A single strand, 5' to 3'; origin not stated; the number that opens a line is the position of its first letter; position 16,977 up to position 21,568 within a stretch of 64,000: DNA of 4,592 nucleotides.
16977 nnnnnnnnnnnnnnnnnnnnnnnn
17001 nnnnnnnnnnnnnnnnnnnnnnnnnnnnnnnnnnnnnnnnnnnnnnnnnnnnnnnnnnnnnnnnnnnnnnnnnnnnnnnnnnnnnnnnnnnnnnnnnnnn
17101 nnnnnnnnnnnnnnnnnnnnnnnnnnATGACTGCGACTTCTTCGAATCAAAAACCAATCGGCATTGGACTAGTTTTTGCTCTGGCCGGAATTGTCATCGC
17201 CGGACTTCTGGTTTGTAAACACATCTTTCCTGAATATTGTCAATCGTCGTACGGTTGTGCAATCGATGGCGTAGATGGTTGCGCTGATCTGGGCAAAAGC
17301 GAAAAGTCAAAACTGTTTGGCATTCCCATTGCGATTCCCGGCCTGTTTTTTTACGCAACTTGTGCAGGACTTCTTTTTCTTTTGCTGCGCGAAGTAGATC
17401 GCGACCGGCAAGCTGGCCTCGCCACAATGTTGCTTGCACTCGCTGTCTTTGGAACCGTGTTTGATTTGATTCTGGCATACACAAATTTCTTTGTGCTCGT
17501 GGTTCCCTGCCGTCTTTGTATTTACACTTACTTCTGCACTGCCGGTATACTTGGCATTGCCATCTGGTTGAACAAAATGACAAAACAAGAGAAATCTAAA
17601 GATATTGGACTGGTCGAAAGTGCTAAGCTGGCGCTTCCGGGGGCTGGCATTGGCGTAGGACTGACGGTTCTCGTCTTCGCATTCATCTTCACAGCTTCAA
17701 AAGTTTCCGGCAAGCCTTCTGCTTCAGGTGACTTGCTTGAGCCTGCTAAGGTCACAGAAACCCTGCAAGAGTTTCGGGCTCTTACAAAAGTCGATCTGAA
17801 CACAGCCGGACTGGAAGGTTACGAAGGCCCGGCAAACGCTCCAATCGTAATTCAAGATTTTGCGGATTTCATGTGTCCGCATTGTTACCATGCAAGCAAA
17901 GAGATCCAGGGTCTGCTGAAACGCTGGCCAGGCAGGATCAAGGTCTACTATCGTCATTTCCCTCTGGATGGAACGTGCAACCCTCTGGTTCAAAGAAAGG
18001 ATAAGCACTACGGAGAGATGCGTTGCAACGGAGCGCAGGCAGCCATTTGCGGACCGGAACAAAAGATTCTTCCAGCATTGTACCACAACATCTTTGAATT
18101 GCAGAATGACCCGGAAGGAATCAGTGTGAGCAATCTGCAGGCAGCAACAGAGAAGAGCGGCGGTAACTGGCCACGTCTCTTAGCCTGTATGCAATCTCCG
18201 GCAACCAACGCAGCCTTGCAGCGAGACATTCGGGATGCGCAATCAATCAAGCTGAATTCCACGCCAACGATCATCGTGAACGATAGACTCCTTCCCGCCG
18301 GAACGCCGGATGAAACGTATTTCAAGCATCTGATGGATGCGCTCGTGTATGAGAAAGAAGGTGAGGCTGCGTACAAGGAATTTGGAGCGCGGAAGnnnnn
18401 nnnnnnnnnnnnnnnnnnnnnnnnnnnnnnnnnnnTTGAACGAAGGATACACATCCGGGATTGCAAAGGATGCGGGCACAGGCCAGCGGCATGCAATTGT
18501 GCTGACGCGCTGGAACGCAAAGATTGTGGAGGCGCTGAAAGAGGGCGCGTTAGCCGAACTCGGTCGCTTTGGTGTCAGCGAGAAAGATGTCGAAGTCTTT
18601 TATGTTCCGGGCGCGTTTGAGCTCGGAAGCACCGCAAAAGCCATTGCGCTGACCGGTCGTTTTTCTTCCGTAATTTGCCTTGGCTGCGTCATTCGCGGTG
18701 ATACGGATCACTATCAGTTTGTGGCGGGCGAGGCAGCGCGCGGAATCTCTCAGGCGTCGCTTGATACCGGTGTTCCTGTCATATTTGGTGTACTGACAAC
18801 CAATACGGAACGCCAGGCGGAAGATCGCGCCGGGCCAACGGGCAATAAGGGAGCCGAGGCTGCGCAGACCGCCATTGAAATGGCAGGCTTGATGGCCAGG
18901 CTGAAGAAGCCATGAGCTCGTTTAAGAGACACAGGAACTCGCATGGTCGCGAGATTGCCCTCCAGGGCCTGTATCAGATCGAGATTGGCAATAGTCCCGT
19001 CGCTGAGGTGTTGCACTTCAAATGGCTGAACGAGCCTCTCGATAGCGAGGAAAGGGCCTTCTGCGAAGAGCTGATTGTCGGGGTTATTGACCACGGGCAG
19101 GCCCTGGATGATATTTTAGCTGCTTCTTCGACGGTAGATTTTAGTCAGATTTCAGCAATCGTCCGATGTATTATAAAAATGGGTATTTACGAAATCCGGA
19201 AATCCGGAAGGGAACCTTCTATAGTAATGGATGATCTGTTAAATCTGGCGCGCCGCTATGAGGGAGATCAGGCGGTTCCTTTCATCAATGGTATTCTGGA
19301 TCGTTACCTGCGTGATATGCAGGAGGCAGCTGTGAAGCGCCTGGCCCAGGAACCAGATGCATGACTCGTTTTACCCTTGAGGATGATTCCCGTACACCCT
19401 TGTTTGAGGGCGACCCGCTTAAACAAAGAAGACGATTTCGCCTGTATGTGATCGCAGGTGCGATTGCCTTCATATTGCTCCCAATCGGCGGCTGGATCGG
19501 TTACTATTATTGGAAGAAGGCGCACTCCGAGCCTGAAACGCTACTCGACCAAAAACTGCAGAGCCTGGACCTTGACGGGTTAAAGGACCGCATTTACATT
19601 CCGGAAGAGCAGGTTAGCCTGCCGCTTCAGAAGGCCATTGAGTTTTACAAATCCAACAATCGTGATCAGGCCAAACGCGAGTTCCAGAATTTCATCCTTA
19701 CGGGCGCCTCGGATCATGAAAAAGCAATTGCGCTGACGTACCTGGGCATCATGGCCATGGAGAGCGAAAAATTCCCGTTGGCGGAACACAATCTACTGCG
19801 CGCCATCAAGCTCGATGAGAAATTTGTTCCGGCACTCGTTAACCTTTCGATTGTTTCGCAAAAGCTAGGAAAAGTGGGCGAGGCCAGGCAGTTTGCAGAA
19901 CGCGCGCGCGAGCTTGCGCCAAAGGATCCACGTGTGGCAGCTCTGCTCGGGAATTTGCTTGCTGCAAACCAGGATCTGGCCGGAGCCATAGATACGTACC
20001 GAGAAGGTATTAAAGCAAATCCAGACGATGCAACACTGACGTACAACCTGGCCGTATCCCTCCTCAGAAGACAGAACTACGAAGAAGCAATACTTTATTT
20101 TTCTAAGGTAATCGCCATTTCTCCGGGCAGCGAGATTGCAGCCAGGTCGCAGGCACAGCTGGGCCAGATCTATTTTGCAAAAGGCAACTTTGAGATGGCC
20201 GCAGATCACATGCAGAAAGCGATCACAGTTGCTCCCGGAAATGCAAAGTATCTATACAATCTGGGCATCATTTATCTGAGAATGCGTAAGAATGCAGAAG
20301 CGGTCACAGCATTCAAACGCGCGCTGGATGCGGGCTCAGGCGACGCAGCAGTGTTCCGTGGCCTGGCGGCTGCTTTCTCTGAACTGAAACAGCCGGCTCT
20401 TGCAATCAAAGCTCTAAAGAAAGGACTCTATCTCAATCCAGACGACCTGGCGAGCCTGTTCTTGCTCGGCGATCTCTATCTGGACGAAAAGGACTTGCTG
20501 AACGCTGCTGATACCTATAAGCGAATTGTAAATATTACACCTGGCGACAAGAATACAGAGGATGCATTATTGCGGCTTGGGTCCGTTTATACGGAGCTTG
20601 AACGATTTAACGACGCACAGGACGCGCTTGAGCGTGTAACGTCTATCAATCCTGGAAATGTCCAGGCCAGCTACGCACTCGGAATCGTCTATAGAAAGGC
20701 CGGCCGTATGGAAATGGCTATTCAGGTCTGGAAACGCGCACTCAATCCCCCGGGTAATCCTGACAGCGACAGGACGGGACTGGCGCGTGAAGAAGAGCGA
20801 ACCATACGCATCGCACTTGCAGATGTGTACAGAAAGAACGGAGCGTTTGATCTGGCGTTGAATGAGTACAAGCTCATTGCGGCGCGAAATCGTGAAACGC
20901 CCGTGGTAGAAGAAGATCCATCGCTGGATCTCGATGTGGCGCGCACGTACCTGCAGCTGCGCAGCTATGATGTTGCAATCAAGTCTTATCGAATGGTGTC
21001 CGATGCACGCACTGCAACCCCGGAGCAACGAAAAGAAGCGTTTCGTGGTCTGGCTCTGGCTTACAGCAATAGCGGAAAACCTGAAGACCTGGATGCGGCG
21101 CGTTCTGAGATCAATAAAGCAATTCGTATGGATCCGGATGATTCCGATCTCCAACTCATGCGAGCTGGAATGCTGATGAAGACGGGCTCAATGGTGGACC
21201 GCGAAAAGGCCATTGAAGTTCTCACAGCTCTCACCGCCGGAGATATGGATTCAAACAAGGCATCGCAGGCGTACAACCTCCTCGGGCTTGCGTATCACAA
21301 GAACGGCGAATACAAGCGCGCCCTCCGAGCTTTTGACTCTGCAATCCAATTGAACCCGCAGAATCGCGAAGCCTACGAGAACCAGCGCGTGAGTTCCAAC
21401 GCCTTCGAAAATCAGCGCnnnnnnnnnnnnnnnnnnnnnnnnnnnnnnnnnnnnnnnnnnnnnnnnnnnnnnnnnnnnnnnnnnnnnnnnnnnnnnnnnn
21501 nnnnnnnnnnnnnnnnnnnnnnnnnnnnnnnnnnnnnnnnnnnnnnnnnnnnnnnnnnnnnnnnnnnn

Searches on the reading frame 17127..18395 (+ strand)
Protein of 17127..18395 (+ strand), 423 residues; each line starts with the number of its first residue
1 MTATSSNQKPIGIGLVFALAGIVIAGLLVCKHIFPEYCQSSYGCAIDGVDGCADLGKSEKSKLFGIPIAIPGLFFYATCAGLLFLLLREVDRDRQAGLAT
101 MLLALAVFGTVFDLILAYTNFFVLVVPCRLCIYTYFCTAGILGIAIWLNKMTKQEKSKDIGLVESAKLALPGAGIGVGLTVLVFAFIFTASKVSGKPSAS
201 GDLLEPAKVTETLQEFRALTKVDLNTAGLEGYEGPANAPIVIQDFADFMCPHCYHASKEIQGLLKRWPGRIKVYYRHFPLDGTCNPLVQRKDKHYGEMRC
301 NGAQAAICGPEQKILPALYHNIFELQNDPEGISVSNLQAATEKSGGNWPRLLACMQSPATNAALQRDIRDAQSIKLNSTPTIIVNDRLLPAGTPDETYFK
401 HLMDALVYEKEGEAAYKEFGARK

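Call 35: search_protein_families(library=pfam, proteins=[window:17127-18395:+], max_evalue=0.001)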
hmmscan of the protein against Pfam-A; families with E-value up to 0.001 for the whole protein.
window:17127-18395:+ (423 aa): 4 families
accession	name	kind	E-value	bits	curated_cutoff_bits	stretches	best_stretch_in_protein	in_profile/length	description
PF01323.26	DSBA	-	3.6e-16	60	25.6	1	242-390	2-178/191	DSBA-like thioredoxin domain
PF13462.12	Thioredoxin_4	-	4.3e-16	60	23.2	1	234-390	9-151/165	Thioredoxin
PF07884.19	VKOR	-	5.1e-16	59.5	27.5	1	15-145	4-133/134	Vitamin K epoxide reductase family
PF13743.12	Thioredoxin_5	-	0.00037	20.7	27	0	335-386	114-165/186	Thioredoxin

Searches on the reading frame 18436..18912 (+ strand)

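Call 35: search_protein_families(library=pfam, proteins=[window:18436-18912:+], max_evalue=0.001)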
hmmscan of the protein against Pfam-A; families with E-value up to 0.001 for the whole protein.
window:18436-18912:+ (159 aa): 1 family
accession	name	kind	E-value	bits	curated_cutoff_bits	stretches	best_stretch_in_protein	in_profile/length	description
PF00885.24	DMRL_synthase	-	1.8e-50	170.9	26.7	1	17-153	2-138/139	6,7-dimethyl-8-ribityllumazine synthase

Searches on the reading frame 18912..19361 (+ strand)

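Call 35: search_protein_families(library=pfam, proteins=[window:18912-19361:+], max_evalue=0.001)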
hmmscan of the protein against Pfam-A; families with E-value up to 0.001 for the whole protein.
window:18912-19361:+ (150 aa): 1 family
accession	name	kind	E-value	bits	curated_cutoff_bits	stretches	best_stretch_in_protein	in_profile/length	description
PF01029.23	NusB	-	6.5e-22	78.8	23.1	1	13-134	4-133/133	NusB family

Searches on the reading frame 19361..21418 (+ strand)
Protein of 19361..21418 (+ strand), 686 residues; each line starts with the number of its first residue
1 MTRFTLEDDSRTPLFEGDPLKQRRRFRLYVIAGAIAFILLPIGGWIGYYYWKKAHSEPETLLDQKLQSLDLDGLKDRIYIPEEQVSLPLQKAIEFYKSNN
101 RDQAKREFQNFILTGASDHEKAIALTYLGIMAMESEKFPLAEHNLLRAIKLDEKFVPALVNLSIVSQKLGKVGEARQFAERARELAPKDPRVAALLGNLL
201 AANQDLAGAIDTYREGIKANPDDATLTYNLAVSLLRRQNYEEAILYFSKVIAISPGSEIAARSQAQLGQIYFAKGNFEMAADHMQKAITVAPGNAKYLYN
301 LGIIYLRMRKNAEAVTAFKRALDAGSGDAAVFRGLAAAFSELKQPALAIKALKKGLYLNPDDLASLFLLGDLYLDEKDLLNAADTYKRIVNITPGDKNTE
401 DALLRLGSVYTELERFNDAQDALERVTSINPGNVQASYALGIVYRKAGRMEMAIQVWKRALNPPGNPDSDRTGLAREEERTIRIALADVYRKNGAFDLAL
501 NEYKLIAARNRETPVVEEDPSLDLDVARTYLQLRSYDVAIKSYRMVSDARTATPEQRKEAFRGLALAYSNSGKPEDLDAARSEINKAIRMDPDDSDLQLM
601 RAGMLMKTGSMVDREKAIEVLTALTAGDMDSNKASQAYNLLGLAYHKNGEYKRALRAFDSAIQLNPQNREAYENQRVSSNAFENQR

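Call 34: search_protein_families(library=phrogs, proteins=[window:19361-21418:+], max_evalue=0.01)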
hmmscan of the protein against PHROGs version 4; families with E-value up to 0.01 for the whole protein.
window:19361-21418:+ (686 aa): 6 families
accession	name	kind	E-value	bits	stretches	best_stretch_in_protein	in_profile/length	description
phrog_7590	-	unknown function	3.7e-30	106.4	3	273-396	67-190/234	-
phrog_13126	-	moron, auxiliary metabolic gene and host takeover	9.1e-11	42.6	1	215-325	183-293/394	beta-1,4-glycosyltransferase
phrog_5208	-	unknown function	6.8e-10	39.5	0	262-323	179-246/372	-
phrog_20642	-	unknown function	1.8e-09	38.6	1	570-674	160-273/280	-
phrog_24039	-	unknown function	9.3e-07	28.6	0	168-281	562-673/780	-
phrog_22932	-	unknown function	1e-06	28.5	0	391-456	301-366/646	-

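Call 35: search_protein_families(library=pfam, proteins=[window:19361-21418:+], max_evalue=0.001)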
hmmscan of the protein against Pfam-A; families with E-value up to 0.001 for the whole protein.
window:19361-21418:+ (686 aa): 35 families (the best 25 are shown)
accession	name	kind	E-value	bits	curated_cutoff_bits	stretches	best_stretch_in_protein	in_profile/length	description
PF07719.23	TPR_2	-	5.6e-60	195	27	4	636-668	2-34/34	Tetratricopeptide repeat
PF13432.12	TPR_16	-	2.5e-56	188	32.7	5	196-257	3-64/65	Tetratricopeptide repeat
PF00515.34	TPR_1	-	3.6e-56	185.3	27.8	4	636-668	2-34/34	Tetratricopeptide repeat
PF13181.12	TPR_8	-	7.1e-48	157.2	25.7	2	636-668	2-34/34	Tetratricopeptide repeat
PF13424.12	TPR_12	-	5.9e-43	145.4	30.1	3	224-291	3-75/77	Tetratricopeptide repeat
PF13428.12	TPR_14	-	5.2e-39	129.1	23.5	2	637-673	3-39/44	Tetratricopeptide repeat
PF14559.12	TPR_19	-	5e-37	126.5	25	4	200-267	1-68/68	Tetratricopeptide repeat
PF13431.12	TPR_17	-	3.3e-36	120.9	24.4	1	284-315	2-33/34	Tetratricopeptide repeat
PF13414.12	TPR_11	-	5.7e-35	119.2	26.8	3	268-308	1-41/42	TPR repeat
PF23914.1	TPR_CcmH_CycH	-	2e-31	109.4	42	3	351-462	38-149/158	Cytochrome c-type biogenesis protein H TPR domain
PF13176.12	TPR_7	-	3.2e-30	102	27.9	0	637-669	1-33/36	Tetratricopeptide repeat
PF13174.12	TPR_6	-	8.9e-22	76.6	26.3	0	401-431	1-31/33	Tetratricopeptide repeat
PF12895.13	ANAPC3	-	3.7e-20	72.4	27.2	1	238-320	3-81/82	Anaphase-promoting complex, cyclosome, subunit 3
PF25063.1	ARM_TT21_C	-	1e-18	68.4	35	1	346-461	38-156/209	Tetratricopeptide repeat protein 21 C-terminal ARM domain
PF13371.12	TPR_9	-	2.5e-16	59.9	35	0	197-267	2-72/73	Tetratricopeptide repeat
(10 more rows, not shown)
